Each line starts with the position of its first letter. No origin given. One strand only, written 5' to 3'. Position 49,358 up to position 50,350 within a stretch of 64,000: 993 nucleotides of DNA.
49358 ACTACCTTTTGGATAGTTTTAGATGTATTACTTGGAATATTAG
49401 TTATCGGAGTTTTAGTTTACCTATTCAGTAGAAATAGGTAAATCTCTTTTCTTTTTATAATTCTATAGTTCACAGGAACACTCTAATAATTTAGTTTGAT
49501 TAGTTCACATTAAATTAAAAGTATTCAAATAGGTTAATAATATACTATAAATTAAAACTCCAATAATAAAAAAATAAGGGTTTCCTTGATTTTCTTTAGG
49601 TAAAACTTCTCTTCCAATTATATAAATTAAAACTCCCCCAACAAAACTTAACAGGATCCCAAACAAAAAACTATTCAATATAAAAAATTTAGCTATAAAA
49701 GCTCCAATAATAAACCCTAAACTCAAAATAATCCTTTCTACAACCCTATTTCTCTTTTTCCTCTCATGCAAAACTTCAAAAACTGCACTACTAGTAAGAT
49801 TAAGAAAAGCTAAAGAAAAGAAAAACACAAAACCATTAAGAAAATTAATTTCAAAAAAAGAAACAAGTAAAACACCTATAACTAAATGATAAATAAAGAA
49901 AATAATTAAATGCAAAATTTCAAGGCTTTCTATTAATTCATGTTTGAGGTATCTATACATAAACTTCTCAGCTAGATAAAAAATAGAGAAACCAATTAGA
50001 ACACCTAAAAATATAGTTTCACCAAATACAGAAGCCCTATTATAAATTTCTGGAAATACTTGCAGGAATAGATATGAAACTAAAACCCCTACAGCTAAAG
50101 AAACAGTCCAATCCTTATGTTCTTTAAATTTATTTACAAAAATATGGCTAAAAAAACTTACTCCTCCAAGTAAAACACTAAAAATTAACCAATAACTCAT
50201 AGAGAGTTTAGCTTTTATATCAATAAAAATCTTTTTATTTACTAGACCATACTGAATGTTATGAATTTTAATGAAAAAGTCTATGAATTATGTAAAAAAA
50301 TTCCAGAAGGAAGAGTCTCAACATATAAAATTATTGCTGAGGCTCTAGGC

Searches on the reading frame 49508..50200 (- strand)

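Call 68: search_protein_families(library=pfam, proteins=[window:49508-50200:-], max_evalue=0.001)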
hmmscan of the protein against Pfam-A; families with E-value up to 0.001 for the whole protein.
window:49508-50200:- (231 aa): 1 family
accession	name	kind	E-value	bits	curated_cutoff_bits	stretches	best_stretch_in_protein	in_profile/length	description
PF02535.28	Zip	-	1.9e-05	24.5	35.1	0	151-208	236-299/323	ZIP Zinc transporter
